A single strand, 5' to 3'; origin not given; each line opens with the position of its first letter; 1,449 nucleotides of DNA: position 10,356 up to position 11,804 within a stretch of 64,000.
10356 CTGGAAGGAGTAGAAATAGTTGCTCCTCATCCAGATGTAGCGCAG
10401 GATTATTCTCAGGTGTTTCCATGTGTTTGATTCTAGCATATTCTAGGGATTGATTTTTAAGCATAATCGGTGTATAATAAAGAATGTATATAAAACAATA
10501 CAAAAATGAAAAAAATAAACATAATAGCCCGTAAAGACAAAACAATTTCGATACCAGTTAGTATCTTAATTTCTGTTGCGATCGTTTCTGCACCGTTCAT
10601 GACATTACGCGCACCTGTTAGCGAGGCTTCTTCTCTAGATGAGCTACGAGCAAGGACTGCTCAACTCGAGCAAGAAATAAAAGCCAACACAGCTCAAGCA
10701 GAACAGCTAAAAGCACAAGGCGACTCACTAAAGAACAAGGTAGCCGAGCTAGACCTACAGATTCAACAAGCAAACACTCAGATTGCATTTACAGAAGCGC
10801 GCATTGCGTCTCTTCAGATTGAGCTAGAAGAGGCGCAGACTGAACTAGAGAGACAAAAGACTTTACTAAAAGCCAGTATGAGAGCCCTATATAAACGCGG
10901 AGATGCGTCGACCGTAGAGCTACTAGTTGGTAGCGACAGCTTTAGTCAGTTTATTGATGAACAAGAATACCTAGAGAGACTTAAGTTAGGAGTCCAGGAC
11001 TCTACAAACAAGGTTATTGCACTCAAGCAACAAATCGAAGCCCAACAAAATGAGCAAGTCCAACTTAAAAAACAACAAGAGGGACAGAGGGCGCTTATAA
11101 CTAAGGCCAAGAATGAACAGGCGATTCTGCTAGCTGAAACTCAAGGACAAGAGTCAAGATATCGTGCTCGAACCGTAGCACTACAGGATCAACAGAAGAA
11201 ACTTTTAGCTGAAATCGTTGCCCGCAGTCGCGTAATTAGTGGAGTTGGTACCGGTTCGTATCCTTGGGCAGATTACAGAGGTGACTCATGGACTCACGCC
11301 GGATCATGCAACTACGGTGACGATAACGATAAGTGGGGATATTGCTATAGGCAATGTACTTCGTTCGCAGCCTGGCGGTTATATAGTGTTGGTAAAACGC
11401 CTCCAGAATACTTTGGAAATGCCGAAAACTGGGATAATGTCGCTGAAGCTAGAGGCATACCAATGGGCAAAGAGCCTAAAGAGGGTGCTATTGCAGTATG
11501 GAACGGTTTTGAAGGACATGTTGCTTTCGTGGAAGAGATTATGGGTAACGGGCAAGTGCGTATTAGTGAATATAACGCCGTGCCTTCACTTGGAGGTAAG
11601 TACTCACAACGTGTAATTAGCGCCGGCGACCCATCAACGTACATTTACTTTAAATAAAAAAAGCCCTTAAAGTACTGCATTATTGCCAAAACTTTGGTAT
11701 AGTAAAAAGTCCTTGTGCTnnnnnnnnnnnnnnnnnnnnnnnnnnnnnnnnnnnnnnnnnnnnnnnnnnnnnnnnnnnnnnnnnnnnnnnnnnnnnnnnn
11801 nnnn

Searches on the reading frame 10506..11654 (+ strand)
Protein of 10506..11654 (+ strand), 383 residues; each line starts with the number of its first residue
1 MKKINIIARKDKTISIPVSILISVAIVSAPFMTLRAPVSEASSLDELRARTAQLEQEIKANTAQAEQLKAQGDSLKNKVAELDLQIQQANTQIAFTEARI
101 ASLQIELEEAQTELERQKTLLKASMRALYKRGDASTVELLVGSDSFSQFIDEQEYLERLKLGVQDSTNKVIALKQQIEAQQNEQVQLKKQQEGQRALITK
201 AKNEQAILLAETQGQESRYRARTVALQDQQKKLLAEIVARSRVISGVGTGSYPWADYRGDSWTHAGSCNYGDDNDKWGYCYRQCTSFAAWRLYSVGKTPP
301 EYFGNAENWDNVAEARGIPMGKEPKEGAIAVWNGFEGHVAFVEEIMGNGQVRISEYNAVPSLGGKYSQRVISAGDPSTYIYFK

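Call 3: search_protein_families(library=pfam, proteins=[window:10506-11654:+], max_evalue=1)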
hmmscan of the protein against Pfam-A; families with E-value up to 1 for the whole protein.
window:10506-11654:+ (383 aa): 7 families
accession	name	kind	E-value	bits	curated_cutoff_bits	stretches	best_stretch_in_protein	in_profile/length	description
PF05257.22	CHAP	-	1.1e-18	67.9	26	1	275-357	2-81/81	CHAP domain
PF24568.1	CC_PcsB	-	0.00023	21.4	27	1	108-157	2-52/75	Peptidoglycan hydrolase PcsB, coiled-coil domain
PF24922.1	ACBP4_C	-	0.00052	20.7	31.2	1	43-120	4-81/105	Acyl-CoA-binding domain-containing protein 4-6, C-terminal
PF10186.14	ATG14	-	0.0036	16.9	33.2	1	43-167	27-146/347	Vacuolar sorting 38 and autophagy-related subunit 14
PF08647.16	BRE1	-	0.15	12.7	27.9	1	53-122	7-76/95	BRE1 E3 ubiquitin ligase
PF04791.21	LMBR1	-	0.19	11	31.9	1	20-191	177-323/510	LMBR1-like membrane protein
PF05266.19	DUF724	-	0.27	11.5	38.4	1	43-119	103-179/188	Protein of unknown function (DUF724)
